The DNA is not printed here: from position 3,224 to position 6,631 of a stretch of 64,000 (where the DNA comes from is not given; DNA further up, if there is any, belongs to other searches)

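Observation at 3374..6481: HoxF fused to a GltD/NfnB-like NAD(P)H:FAD:[4Fe-4S] module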

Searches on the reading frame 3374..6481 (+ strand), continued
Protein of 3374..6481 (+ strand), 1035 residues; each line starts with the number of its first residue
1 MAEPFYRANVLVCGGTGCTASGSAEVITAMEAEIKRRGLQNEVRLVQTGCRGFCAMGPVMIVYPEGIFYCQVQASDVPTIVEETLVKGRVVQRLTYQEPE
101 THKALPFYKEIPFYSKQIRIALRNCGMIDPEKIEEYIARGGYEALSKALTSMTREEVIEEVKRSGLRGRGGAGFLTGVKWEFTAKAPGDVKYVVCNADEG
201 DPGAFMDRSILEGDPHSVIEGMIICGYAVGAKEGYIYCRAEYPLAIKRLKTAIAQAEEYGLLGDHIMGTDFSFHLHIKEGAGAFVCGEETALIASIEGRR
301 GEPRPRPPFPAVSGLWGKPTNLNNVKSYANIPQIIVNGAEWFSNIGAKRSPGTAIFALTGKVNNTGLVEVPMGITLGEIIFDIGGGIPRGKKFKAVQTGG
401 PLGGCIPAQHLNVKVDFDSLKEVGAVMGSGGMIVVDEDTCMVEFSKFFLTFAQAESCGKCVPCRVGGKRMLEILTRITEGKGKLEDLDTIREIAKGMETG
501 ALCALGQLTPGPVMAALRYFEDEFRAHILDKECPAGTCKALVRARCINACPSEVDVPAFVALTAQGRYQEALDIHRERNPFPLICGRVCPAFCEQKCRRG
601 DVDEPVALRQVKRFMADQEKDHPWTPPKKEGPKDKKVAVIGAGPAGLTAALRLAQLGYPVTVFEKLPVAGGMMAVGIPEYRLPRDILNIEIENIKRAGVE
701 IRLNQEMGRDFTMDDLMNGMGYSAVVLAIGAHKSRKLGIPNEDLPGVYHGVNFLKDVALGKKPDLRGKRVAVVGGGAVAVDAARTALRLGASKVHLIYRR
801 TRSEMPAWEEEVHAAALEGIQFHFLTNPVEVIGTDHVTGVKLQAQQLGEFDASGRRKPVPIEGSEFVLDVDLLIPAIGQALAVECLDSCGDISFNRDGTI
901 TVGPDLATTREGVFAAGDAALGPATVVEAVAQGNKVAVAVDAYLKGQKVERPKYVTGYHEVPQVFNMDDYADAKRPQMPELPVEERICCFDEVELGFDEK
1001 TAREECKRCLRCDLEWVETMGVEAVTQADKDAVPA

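Call 31: find_related_loci(query=window:3374-6478:+, collection=genome_contigs, flank=10000)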
Query window:3374-6478:+ (1035 aa) in genome_contigs; peptide patterns used: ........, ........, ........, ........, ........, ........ (x = any residue, [..] = any of these).
600 stretches matched a pattern (row limit reached: there are more); 581 encode a relative of the query (tblastn E <= 1e-3); the best 80 are kept; 80 distinct loci.
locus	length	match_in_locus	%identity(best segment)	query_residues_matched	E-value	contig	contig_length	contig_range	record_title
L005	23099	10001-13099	80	1-1027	0e+0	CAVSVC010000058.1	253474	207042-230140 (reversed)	MAG: uncultured delta proteobacterium isolate MFD02809.bin.2.45 genome assembly, contig: contig_69029, whole genome shot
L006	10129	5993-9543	78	1-1027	0e+0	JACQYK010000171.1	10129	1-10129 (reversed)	MAG: Deltaproteobacteria bacterium isolate NC_groundwater_1539_Pr4_S-0.65um_50_9 SR1-18-Sp65_coassembly_scaffold_184603,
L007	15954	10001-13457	77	1-1032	0e+0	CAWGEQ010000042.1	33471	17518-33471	MAG: uncultured delta proteobacterium isolate MFD01872.bin.2.88 genome assembly, contig: contig_62727, whole genome shot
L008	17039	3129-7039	76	1-1035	0e+0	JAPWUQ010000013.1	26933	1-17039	MAG: Anaerolineae bacterium isolate RSWS7 scaffold_197_c1, whole genome shotgun sequence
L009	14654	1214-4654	73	1-1019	0e+0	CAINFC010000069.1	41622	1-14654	MAG: uncultured Acidobacteria bacterium isolate LaPlata_bin-3695 genome assembly, contig: bin-3695:069/326, whole genome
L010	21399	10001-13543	77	1-1034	0e+0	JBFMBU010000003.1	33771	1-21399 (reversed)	MAG: Thermodesulfobacteriota bacterium isolate MAG172 MAG172_3, whole genome shotgun sequence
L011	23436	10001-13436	73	1-1019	0e+0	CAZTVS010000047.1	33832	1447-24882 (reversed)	MAG TPA_asm: uncultured Acidobacteriota bacterium isolate binchicken_co20_43 genome assembly, contig: NODE_2790_length_3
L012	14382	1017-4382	75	1-1022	0e+0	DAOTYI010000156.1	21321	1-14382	MAG TPA_asm: Anaerolineae bacterium isolate H23_320 k115_920162, whole genome shotgun sequence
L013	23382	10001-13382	71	1-1015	0e+0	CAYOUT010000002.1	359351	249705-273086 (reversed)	MAG TPA_asm: uncultured Anaerolineales bacterium isolate binchicken_co39_95 genome assembly, contig: NODE_4_length_35935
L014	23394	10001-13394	73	1-1021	0e+0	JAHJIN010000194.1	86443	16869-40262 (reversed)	MAG: Chloroflexota bacterium isolate Modern_marine_rock_biofilm.mb.101 Modern_marine_roc.mb.101_k141_271486, whole genom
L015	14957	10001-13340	73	1-1015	0e+0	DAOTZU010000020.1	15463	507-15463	MAG TPA_asm: Anaerolineae bacterium isolate H6_558 k131_16006, whole genome shotgun sequence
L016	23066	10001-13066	73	1-1023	0e+0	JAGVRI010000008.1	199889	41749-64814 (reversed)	MAG: Chloroflexota bacterium isolate TumbabinsA95 c_000000000008, whole genome shotgun sequence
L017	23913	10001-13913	73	3-1014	0e+0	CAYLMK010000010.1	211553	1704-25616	MAG TPA_asm: uncultured Thermodesulfobacteriota bacterium isolate binchicken_co274_253 genome assembly, contig: NODE_90_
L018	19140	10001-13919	72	1-1019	0e+0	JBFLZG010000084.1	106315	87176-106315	MAG: bacterium isolate MAG105 MAG105_84, whole genome shotgun sequence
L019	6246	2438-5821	69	1-1015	0e+0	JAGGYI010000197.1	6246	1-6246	MAG: Anaerolineae bacterium isolate AUK174 PB_MBMC_128_c_000000000234, whole genome shotgun sequence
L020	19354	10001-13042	72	1-1015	0e+0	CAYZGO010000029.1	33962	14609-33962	MAG TPA_asm: uncultured Anaerolineales bacterium isolate binchicken_co100_350 genome assembly, contig: NODE_1869_length_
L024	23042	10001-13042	71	1-1015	0e+0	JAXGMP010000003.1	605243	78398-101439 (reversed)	MAG: Anaerolineae bacterium isolate AnMBR.bin235 bin235_3, whole genome shotgun sequence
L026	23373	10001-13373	72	1-1014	0e+0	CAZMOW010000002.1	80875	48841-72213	MAG TPA_asm: uncultured Anaerolineales bacterium isolate SRP141376_co2_331 genome assembly, contig: NODE_775_length_8087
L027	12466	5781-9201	70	1-1035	0e+0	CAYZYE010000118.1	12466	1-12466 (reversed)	MAG TPA_asm: uncultured Anaerolineae bacterium isolate binchicken_co67_117 genome assembly, contig: NODE_5405_length_124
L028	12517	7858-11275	70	1-1015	0e+0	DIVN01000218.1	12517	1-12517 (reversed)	MAG TPA_asm: Anaerolineales bacterium UBA6131 UBA6131_contig_11753, whole genome shotgun sequence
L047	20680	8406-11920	64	1-1015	0e+0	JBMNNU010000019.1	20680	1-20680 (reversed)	MAG: Chloroflexota bacterium isolate SBF912SR1HQ0014 scaffold_8168_c1, whole genome shotgun sequence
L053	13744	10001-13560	73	1-1015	0e+0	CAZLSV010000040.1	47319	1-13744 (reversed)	MAG TPA_asm: uncultured Desulfatibacillum sp. isolate binchicken_co266_254 genome assembly, contig: NODE_1464_length_473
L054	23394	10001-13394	69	1-1015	0e+0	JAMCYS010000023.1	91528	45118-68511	MAG: Chloroflexota bacterium isolate FK_Sedi_B_Bin.34 NODE_427_length_91528_cov_8.64305, whole genome shotgun sequence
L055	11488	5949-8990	70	1-1015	0e+0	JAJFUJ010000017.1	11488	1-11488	MAG: Chloroflexota bacterium isolate bin.428 k141_1192097, whole genome shotgun sequence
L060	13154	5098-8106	52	16-1015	0e+0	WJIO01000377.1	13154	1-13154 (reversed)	MAG: Candidatus Poribacteria bacterium isolate Bin_402 k141_3963473, whole genome shotgun sequence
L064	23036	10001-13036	53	6-1015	0e+0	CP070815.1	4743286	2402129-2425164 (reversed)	MAG: Gemmatimonadota bacterium isolate bin118 chromosome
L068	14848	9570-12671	48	7-1014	0e+0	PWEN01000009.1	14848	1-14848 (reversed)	MAG: Candidatus Nealsonbacteria bacterium isolate T1Sed10_78 T1-Sed10-C3939, whole genome shotgun sequence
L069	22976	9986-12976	48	38-1014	0e+0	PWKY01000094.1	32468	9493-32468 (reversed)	MAG: Thermoplasmata archaeon isolate CSSed10_214 CS-Sed10-C1736, whole genome shotgun sequence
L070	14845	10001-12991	48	38-1014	0e+0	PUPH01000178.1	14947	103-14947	MAG: Thermoplasmata archaeon isolate B1Sed10_107R1 B1-Sed10-C4768, whole genome shotgun sequence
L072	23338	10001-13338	63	1-1015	0e+0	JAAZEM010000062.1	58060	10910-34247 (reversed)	MAG: Armatimonadota bacterium isolate AS09scLD_344 92317_AS09, whole genome shotgun sequence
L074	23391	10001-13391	72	1-1015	0e+0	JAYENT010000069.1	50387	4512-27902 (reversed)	MAG: Chloroflexota bacterium isolate MAG048 MAG048_69, whole genome shotgun sequence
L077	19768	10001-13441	73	1-1015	0e+0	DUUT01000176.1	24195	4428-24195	MAG TPA_asm: Chloroflexota bacterium isolate AS08sgBPME_257 246464_AS08, whole genome shotgun sequence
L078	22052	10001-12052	74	1-554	0e+0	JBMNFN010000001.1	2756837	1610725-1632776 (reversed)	MAG: Anaerolineae bacterium isolate SBF912LR0HQ0030 contig_58039, whole genome shotgun sequence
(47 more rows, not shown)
